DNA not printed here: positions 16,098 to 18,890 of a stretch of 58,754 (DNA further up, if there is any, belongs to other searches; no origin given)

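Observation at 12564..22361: Four-gene operon of large ORFan proteins (484, 676, 830 and 1219 aa): best candidate for an undescribed system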

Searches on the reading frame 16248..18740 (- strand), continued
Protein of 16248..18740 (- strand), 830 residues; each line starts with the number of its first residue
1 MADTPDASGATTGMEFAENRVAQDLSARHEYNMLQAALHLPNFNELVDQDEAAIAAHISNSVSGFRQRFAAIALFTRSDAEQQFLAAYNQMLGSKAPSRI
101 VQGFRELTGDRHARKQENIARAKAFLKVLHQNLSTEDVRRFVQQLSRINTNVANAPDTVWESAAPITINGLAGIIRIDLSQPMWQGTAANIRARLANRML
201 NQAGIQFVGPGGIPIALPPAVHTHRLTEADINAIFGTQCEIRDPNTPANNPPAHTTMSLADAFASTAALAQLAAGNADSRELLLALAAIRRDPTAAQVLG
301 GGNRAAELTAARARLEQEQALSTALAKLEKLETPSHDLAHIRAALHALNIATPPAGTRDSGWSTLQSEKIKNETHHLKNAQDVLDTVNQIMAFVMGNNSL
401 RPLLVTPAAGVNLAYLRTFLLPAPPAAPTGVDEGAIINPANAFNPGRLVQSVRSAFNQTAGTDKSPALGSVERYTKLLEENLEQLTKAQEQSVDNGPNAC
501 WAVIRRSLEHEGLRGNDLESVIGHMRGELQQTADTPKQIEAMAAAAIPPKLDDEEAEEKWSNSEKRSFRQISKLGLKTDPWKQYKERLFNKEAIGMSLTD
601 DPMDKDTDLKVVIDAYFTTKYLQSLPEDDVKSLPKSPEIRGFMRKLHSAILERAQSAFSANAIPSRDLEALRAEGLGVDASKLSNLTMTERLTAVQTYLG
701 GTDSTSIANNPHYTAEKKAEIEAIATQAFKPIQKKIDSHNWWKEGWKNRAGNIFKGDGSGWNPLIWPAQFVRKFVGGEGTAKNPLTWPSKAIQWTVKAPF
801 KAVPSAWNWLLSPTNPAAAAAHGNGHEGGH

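Call 74: find_encoding_contigs(protein=P0021, flank=10000, max_places=2)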
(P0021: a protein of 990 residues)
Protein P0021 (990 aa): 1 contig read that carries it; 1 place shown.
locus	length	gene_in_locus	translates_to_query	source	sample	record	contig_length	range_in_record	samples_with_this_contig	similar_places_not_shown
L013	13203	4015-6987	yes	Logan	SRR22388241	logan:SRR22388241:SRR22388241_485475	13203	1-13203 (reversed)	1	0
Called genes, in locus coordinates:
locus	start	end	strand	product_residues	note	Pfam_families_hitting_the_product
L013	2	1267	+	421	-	?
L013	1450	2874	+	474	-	-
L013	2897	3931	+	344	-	-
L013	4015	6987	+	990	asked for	-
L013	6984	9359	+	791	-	-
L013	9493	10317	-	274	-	-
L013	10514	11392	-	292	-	-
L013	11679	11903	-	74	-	-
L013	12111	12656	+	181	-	PF10543:ORF6N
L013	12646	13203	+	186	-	?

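Call 75: find_encoding_contigs(protein=P0018, flank=10000, max_places=2)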
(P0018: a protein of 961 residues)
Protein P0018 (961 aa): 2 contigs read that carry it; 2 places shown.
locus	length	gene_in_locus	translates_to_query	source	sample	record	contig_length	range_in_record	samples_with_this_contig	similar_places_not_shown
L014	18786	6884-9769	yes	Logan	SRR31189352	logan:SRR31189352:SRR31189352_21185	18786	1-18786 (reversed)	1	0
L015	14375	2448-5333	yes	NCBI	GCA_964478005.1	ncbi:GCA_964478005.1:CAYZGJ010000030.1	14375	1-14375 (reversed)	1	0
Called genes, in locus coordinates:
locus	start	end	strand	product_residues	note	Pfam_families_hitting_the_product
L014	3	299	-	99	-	?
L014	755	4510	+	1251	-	PF00932:LTD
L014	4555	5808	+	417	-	-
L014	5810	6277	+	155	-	-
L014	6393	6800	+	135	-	-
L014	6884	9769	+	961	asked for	-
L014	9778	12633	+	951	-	-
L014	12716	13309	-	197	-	-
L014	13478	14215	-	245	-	-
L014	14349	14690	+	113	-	-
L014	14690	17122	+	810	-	-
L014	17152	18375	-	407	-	-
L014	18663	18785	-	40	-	?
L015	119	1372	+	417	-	-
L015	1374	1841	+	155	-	-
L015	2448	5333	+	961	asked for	-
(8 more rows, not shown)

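Call 76: find_encoding_contigs(protein=P0024, flank=10000, max_places=2)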
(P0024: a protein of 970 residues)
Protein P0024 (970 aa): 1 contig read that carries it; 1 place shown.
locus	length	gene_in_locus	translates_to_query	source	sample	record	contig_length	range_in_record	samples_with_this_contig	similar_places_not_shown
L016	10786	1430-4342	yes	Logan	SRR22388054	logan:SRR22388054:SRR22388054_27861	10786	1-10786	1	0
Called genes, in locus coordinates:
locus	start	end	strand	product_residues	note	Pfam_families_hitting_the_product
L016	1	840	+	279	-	?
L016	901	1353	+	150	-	-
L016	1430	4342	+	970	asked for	-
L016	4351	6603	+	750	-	-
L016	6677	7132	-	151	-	-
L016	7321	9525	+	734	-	-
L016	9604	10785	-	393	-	?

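Call 82: search_protein_families(library=pfam, alignment_id=A2, max_evalue=0.01)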
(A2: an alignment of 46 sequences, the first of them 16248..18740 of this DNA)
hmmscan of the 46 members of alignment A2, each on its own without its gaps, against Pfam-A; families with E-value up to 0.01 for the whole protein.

A. member 1, window:16248-18740:- (830 aa): 0 families

B. families by the number of members that match (of 46 scanned): 2 families
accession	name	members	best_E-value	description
PF04984.19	Phage_sheath_1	1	0.00052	Phage tail sheath protein subtilisin-like domain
PF12787.12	EcsC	1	0.0063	EcsC protein family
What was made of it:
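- Closest known: Glycine-zipper membrane modules. Different: Not detected by Pfam in any of 46 members (call 82).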

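Call 87: find_encoding_contigs(protein=P0023, flank=10000, max_places=3)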
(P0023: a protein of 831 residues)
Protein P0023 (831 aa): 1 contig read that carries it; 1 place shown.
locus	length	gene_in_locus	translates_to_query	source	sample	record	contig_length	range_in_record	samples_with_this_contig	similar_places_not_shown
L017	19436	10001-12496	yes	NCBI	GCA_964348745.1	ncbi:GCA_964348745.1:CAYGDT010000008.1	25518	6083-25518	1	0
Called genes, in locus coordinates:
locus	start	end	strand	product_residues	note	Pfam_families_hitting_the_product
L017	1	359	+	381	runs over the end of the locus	PF00730:HhH-GPD, PF00633:HHH (weak)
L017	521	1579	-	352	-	-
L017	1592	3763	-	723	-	-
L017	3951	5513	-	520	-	PF12072:RNase_Y_N, PF00013:KH_1, PF01966:HD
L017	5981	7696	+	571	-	-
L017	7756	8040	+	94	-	-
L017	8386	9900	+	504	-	-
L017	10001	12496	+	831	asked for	-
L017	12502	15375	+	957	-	-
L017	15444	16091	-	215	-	-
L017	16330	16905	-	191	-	-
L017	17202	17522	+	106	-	PF01909:NTP_transf_2, PF18765:Polbeta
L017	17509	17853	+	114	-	PF01934:HepT-like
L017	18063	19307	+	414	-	PF00988:CPSase_sm_chain, PF00117:GATase, PF07722:Peptidase_C26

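Call 100: search_protein_families(library=pfam, proteins=[L012:8943-9689:-, L012:9868-10839:-, L014:12716-13309:-, L014:13478-14215:-, L016:6677-7132:-, L017:15444-16091:-, L017:16330-16905:-, L014:14690-17122:+, L016:7321-9525:+], max_evalue=0.01)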
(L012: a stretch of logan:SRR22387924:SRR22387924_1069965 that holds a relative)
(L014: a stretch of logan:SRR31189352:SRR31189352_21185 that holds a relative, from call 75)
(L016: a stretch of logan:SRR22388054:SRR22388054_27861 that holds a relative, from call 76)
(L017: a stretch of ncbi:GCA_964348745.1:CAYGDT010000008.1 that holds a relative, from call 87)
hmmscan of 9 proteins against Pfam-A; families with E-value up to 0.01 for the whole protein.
L012:8943-9689:- (248 aa): 0 families

L012:9868-10839:- (323 aa): 1 family
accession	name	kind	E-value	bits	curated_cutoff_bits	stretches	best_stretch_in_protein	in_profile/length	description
PF23243.1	HEAT_HEATR1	-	0.0077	16.6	27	1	158-289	54-191/195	HEATR1-like, HEAT repeats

L014:12716-13309:- (197 aa): 0 families

L014:13478-14215:- (245 aa): 0 families

L016:6677-7132:- (151 aa): 0 families

L017:15444-16091:- (215 aa): 0 families

L017:16330-16905:- (191 aa): 0 families

L014:14690-17122:+ (810 aa): 0 families

L016:7321-9525:+ (734 aa): 0 families

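Call 105: search_solved_structures(query=A2, max_evalue=1)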
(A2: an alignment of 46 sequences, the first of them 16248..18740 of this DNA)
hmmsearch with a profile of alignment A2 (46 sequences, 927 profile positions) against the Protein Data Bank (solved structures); distinct sequences matched with E-value up to 1: 1.
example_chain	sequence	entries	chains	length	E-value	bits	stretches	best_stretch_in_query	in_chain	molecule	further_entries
5ejb_B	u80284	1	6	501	0.99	10.6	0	442-516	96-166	Fusion glycoprotein F0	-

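Call 110: search_protein_families(library=pfam, proteins=[P0055, P0059, P0060, P0061, P0062, P0063, P0064, P0065, P0066, P0067], max_evalue=0.01)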
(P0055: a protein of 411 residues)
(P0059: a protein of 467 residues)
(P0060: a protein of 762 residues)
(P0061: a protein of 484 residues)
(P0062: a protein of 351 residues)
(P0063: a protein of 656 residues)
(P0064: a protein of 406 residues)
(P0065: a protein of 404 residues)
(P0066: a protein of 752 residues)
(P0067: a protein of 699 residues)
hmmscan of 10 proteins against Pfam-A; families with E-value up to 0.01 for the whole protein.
P0055 (411 aa): 0 families

P0059 (467 aa): 0 families

P0060 (762 aa): 0 families

P0061 (484 aa): 0 families

P0062 (351 aa): 0 families

P0063 (656 aa): 0 families

P0064 (406 aa): 0 families

P0065 (404 aa): 0 families

P0066 (752 aa): 0 families

P0067 (699 aa): 0 families

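Call 111: list_cluster_members(proteins=[P0012, P0016, P0018, P0023, P0026, P0040, P0050, P0054, P0060, P0066])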
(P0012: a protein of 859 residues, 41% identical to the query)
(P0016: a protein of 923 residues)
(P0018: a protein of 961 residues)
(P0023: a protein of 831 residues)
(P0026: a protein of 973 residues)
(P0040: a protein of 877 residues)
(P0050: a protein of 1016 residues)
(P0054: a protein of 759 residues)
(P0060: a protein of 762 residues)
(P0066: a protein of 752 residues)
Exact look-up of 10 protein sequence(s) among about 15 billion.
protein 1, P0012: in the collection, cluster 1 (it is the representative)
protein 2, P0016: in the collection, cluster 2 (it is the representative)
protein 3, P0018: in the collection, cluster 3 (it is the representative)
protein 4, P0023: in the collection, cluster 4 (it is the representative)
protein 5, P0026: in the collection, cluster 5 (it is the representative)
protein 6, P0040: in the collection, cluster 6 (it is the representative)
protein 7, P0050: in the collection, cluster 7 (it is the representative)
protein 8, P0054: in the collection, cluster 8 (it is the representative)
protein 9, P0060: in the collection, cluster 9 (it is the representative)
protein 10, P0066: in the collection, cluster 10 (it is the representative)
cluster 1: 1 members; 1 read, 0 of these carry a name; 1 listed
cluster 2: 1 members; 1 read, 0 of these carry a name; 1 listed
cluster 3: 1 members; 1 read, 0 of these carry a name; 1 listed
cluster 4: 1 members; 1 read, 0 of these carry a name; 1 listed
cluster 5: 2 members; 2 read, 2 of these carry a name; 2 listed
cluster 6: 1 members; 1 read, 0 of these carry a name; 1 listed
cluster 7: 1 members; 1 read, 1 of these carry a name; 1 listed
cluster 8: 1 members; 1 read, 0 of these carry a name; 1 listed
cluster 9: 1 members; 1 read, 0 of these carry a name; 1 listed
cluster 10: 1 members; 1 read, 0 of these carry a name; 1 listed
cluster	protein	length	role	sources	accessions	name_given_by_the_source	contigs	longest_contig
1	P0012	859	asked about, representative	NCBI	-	-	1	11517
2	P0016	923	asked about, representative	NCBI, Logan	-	-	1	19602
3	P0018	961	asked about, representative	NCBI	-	-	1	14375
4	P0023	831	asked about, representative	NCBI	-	-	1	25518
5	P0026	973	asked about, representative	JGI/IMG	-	hypothetical protein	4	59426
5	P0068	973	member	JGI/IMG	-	hypothetical protein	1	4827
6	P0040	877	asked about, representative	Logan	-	-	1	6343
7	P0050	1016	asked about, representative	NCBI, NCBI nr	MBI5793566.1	hypothetical protein HZA87_00555 [Candidatus Uhrbacteria bacterium] | hypothetical protein [Candidatus Uhrbacteria bacterium]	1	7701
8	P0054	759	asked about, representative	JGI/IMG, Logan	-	-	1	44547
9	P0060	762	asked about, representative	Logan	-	-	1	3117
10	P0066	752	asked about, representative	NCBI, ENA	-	-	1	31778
